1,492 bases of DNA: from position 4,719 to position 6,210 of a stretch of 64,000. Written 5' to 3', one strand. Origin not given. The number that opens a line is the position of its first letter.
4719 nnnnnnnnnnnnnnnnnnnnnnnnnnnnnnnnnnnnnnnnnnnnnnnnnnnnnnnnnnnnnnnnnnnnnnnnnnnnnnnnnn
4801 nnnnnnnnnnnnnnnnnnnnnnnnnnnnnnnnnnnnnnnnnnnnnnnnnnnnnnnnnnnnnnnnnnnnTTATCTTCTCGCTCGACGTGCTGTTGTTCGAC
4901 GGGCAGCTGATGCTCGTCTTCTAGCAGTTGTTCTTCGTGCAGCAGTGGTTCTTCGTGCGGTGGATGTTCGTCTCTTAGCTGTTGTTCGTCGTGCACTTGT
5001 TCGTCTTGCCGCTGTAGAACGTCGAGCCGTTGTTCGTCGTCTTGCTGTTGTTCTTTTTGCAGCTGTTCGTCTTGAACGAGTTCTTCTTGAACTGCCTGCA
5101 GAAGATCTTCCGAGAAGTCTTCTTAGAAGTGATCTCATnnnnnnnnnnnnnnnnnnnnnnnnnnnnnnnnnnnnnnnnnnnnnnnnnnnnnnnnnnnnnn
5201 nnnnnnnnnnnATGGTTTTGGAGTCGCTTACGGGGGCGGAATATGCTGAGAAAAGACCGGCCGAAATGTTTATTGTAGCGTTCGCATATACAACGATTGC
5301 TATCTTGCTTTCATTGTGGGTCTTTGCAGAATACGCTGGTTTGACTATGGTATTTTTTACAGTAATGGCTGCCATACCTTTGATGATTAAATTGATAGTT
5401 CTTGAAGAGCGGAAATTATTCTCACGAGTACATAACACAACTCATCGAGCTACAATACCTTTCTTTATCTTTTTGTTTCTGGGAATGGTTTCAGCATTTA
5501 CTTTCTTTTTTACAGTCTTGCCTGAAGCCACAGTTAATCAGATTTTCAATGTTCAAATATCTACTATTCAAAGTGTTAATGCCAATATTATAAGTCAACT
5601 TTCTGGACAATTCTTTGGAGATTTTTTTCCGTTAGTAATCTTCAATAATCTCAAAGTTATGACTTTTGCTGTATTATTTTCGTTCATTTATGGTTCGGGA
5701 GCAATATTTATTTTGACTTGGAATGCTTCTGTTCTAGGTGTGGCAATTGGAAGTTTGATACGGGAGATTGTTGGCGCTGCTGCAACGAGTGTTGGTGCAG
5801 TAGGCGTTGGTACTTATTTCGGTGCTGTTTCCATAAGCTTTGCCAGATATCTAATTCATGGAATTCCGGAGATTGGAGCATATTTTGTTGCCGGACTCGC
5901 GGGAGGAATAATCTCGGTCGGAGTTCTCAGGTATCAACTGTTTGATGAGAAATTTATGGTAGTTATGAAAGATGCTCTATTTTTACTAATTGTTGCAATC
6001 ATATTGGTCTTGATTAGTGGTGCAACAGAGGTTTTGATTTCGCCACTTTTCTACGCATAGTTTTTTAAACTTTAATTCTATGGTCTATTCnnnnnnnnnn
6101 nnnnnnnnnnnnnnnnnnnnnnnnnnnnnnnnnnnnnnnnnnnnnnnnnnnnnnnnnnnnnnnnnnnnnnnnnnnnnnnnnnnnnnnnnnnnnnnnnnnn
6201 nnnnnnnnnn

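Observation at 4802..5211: GC-rich tandem-repeat island encoding an (ARRTT)n arginine-rich protein in a divergent intergenic region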

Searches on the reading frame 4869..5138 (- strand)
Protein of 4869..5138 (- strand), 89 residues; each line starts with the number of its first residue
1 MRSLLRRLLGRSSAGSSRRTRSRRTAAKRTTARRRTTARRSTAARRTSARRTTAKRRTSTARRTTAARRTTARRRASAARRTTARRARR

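Call 6: search_protein_families(library=pfam, proteins=[window:4869-5138:-], max_evalue=0.1)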
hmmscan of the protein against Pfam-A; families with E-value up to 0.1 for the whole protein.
window:4869-5138:- (89 aa): 1 family
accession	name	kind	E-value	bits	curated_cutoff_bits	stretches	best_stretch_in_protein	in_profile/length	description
PF07382.16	HC2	-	0.0043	17.6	40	1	21-84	9-154/194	Histone H1-like nucleoprotein HC2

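Call 9: find_homologous_proteins(query=window:4869-5138:-, max_evalue=0.001)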
Query window:4869-5138:-: 8000 candidates shared short words with the query, none scored E <= 0.001.

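Call 10: find_encoding_contigs(protein=window:4869-5138:-, flank=10000, max_places=10)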
Protein window:4869-5138:- (89 aa): 16 contigs read that carry it; 4 places shown.
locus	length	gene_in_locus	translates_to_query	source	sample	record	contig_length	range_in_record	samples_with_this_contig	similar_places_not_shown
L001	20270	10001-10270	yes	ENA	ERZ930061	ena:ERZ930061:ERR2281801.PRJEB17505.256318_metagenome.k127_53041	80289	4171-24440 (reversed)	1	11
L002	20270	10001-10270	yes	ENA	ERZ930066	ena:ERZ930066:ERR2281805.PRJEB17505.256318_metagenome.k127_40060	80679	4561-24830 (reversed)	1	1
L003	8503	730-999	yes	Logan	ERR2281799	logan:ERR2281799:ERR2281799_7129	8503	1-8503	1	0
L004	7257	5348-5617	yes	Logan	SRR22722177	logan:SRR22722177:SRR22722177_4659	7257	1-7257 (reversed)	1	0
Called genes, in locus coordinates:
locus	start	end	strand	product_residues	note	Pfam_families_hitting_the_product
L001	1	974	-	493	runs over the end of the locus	PF01943:Polysacc_synt, PF03023:MurJ (weak), PF13440:Polysacc_synt_3, PF01554:MatE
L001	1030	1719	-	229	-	PF00535:Glycos_transf_2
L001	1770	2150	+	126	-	PF04138:GtrA_DPMS_TM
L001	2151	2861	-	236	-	PF13641:Glyco_tranf_2_3 (weak), PF00535:Glycos_transf_2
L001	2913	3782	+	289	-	PF01073:3Beta_HSD, PF01370:Epimerase, PF02719:Polysacc_synt_2, PF04321:RmlD_sub_bind, PF13460:NAD_binding_10, PF16363:GDP_Man_Dehyd, PF07993:NAD_binding_4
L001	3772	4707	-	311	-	PF01073:3Beta_HSD, PF01370:Epimerase, PF02719:Polysacc_synt_2 (weak), PF04321:RmlD_sub_bind (weak), PF16363:GDP_Man_Dehyd, PF07993:NAD_binding_4 (weak)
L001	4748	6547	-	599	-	PF20176:DUF6541 (weak)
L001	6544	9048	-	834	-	PF02516:STT3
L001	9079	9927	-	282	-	PF01944:SpoIIM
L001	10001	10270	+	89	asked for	-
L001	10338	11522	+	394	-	-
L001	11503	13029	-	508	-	PF02355:SecD_SecF_C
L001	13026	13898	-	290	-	PF02355:SecD_SecF_C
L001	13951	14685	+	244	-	PF08704:GCD14, PF01135:PCMT, PF05175:MTS (weak), PF13847:Methyltransf_31, PF08241:Methyltransf_11 (weak), PF13649:Methyltransf_25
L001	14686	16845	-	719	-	PF04851:ResIII, PF00270:DEAD, PF22527:DEXQc_Suv3, PF00271:Helicase_C, PF21280:Helicase_dom4_arc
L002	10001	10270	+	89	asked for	-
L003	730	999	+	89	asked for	-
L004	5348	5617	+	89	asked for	-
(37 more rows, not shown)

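Call 51: search_protein_families(library=ncbifam, proteins=[window:4869-5138:-], max_evalue=0.1)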
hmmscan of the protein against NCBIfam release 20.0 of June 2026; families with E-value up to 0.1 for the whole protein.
window:4869-5138:- (89 aa): 1 family
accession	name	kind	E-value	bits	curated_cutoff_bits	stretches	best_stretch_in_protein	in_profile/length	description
NF038052.1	histone_lik_HC2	exception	0.00018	21.7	135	1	16-87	29-100/201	histone H1-like DNA-binding protein Hc2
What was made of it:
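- On Hc2 / HctB histone H1-like family (PF07382, NF038052): NCBIfam histone_lik_HC2 gives 21.7 bits against 135 (call 51).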

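Call 52: search_protein_families(library=phrogs, proteins=[window:4869-5138:-], max_evalue=0.1)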
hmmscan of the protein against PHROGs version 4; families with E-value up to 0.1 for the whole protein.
window:4869-5138:- (89 aa): 0 families

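Call 53: search_protein_families(library=padloc, proteins=[window:4869-5138:-], max_evalue=0.1)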
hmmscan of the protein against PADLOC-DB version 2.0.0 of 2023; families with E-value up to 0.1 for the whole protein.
window:4869-5138:- (89 aa): 0 families

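Call 54: search_solved_structures(query=window:4869-5138:-, max_evalue=10)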
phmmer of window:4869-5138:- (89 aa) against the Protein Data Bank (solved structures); distinct sequences matched with E-value up to 10: 0.

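Call 61: predict_structure(protein=window:4869-5138:-)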
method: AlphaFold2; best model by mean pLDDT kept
length: 89 residues; sequences in the alignment: 1
mean_pLDDT: 89.3   pTM: 0.54
mean pLDDT of the five models: 89.3, 87.4, 80.8, 80.4, 71.1
residues with pLDDT >= 90: 63; 70-90: 13; 50-70: 12; < 50: 1
segments of 3 or more residues with pLDDT < 50: none
pLDDT, mean of each block of 10 residues (from residue 1): 67 68 91 96 97 98 98 97 93
secondary structure, 60 per line:
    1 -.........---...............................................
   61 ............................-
elements in order: H2-10 H14-88
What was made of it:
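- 5100..5138 (-): Conserved N-terminal module MRSLLRR(L/I)LGRSS. It is predicted to be a short amphipathic helix followed by a Gly break. AF2 predicts a helix at 2-10 (call 61).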

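Call 72: list_cluster_members(proteins=[window:4869-5138:-, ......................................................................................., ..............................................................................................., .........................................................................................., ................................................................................])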
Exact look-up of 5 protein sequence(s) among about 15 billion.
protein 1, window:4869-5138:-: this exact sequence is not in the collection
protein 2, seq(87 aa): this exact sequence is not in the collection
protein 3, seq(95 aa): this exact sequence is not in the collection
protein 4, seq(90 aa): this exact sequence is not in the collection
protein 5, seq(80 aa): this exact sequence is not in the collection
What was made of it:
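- Tried and rejected: This is uninformative, because none of five variants is in the collection (call 72) and composition correction removes the score.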

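Call 79: search_protein_representatives(protein=window:4869-5138:-)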
Query: 89 residues. Proteins with E-value up to 0.001 (for the whole library): 0; up to 1e-10: 0; up to 1e-30: 0. The best 0 are listed.
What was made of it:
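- Tried and rejected: Protein homology searches with the ORF found nothing: find_homologous_proteins (call 9), all-representatives phmmer (call 79) and PDB (call 54).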

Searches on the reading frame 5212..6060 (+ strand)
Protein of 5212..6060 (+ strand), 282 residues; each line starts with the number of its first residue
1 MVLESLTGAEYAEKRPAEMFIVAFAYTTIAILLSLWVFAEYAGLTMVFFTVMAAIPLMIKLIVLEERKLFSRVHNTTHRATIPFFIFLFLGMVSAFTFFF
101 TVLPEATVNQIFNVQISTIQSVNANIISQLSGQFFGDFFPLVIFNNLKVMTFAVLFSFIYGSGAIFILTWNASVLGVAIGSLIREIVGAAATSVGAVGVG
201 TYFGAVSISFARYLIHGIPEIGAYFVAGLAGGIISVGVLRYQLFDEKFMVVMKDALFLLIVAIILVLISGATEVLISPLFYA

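Call 6: search_protein_families(library=pfam, proteins=[window:5212-6060:+], max_evalue=0.1)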
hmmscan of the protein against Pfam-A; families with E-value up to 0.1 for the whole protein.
window:5212-6060:+ (282 aa): 0 families

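Call 51: search_protein_families(library=ncbifam, proteins=[window:5212-6060:+], max_evalue=0.1)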
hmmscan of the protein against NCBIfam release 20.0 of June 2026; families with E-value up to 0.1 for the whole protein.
window:5212-6060:+ (282 aa): 0 families

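Call 66: find_homologous_proteins(query=window:5212-6060:+, max_evalue=1e-10)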
Query window:5212-6060:+ (282 aa): 2678 proteins with E <= 1e-10 among 8000 candidates; the best 120 are listed.
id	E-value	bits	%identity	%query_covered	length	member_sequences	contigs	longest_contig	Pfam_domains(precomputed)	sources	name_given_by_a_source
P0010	4.5e-167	572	100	100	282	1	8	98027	PF01944.23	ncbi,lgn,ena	-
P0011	2.5e-160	550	95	100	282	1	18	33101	PF01944.23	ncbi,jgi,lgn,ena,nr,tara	ncbi:MAG: stage II sporulation protein M [Candidatus Nanoarchaeia archaeon]|jgi:uncharacterized memb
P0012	3.6e-160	550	95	100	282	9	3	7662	PF01944.23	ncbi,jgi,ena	-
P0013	3.8e-160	550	95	100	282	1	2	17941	PF01944.23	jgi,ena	-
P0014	4.1e-160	549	95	100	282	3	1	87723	PF01944.23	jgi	jgi:uncharacterized membrane protein SpoIIM required for sporulation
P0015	9.3e-160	548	94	100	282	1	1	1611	PF01944.23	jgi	jgi:uncharacterized membrane protein SpoIIM required for sporulation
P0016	1.0e-159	548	95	100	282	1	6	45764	PF01944.23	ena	-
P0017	2.7e-159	547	95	100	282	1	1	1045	PF01944.23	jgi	jgi:uncharacterized membrane protein SpoIIM required for sporulation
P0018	3.6e-158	543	93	100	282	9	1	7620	PF01944.23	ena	-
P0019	9.3e-158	542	93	100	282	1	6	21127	PF01944.23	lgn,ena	-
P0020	1.1e-157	542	94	100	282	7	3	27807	PF01944.23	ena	-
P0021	2.9e-157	540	93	100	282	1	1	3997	PF01944.23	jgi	jgi:uncharacterized membrane protein SpoIIM required for sporulation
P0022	5.5e-156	536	93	100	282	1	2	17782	PF01944.23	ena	-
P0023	3.1e-146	504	94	94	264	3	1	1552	PF01944.23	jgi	jgi:uncharacterized membrane protein SpoIIM required for sporulation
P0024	7.2e-145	500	85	100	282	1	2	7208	PF01944.23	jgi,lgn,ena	-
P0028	2.8e-123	429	73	100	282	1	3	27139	PF01944.23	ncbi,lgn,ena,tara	tara:strand:- start:447 stop:1295 length:849 start_codon:yes stop_codon:yes gene_type:complete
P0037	7.5e-107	375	63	100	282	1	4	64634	PF01944.23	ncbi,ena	-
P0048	1.1e-86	309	54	99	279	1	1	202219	PF01944.23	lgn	-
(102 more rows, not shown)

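Call 67: find_encoding_contigs(protein=P0028, flank=5000, max_places=2)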
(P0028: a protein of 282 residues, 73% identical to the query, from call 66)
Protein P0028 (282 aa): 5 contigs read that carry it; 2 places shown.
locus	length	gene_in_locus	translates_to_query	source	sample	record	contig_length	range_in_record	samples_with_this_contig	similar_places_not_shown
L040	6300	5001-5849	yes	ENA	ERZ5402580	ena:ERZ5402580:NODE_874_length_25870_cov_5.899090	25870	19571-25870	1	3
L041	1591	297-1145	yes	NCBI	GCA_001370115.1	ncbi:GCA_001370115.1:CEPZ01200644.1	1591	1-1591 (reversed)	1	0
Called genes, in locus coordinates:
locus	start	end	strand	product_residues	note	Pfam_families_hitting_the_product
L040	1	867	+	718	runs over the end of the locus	PF04851:ResIII, PF00270:DEAD, PF22527:DEXQc_Suv3 (weak), PF00271:Helicase_C, PF21280:Helicase_dom4_arc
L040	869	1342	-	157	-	-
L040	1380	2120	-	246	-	PF01135:PCMT, PF08704:GCD14, PF05175:MTS, PF13649:Methyltransf_25, PF13847:Methyltransf_31, PF08241:Methyltransf_11 (faint)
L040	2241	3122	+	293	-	PF02355:SecD_SecF_C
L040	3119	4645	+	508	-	PF02355:SecD_SecF_C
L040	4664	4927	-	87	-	-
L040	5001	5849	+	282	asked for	PF01944:SpoIIM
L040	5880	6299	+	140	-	?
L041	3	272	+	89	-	?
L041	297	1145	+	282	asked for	PF01944:SpoIIM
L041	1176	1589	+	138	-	?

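Call 68: find_encoding_contigs(protein=P0037, flank=5000, max_places=2)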
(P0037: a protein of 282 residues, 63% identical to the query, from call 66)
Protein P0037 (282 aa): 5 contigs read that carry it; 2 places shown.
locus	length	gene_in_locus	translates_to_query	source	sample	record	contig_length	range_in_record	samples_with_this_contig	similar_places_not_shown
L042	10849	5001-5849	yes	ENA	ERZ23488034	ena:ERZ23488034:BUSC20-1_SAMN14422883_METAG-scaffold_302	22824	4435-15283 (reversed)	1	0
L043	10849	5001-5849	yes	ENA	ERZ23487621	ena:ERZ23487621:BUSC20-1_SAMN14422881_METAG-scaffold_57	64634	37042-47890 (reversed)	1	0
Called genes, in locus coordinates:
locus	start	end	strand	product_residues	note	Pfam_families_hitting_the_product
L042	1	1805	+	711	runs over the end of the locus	PF04851:ResIII (weak), PF00270:DEAD, PF00271:Helicase_C, PF21280:Helicase_dom4_arc, PF14520:HHH_5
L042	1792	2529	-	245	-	PF01209:Ubie_methyltran (weak), PF08704:GCD14, PF01135:PCMT, PF05175:MTS (weak), PF13847:Methyltransf_31, PF13649:Methyltransf_25 (weak)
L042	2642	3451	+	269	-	PF02355:SecD_SecF_C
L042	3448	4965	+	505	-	PF02355:SecD_SecF_C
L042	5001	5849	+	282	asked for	PF01944:SpoIIM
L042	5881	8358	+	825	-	-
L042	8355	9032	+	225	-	PF00535:Glycos_transf_2, PF10111:Glyco_tranf_2_2 (faint), PF13641:Glyco_tranf_2_3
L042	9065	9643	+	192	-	PF13580:SIS_2, PF01380:SIS (faint)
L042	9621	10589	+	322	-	PF00294:PfkB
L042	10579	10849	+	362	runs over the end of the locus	PF01075:Glyco_transf_9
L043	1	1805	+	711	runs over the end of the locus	PF04851:ResIII, PF00270:DEAD, PF22527:DEXQc_Suv3 (weak), PF00271:Helicase_C, PF21280:Helicase_dom4_arc, PF14520:HHH_5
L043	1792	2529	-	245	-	PF01209:Ubie_methyltran (weak), PF08704:GCD14, PF01135:PCMT, PF05175:MTS (weak), PF13847:Methyltransf_31, PF13649:Methyltransf_25 (weak)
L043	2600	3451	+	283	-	PF02355:SecD_SecF_C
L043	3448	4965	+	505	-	PF02355:SecD_SecF_C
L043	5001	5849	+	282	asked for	PF01944:SpoIIM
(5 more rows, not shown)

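Call 69: find_encoding_contigs(protein=P0048, flank=5000, max_places=2)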
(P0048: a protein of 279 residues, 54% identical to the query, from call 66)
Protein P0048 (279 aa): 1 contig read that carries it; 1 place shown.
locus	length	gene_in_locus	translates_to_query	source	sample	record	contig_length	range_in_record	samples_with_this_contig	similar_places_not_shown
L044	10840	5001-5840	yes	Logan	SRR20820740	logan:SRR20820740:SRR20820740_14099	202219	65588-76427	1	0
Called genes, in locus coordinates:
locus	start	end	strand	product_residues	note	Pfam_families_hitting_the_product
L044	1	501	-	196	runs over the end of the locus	PF01917:Flagellin_arch-type (weak)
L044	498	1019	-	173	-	-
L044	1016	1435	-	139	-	PF02403:Seryl_tRNA_N (faint)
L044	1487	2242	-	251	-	PF01135:PCMT, PF08704:GCD14, PF13847:Methyltransf_31 (weak)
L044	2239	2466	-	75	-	-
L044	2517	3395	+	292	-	PF02355:SecD_SecF_C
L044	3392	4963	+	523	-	PF02355:SecD_SecF_C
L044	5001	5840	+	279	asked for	PF01944:SpoIIM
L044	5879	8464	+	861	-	PF02516:STT3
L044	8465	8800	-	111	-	PF10066:DUF2304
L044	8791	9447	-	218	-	PF00535:Glycos_transf_2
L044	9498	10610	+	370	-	PF13439:Glyco_transf_4, PF13477:Glyco_trans_4_2 (weak), PF13579:Glyco_trans_4_4, PF20706:GT4-conflict, PF00534:Glycos_transf_1, PF13692:Glyco_trans_1_4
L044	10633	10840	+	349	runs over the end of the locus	PF00535:Glycos_transf_2, PF10111:Glyco_tranf_2_2 (weak), PF13641:Glyco_tranf_2_3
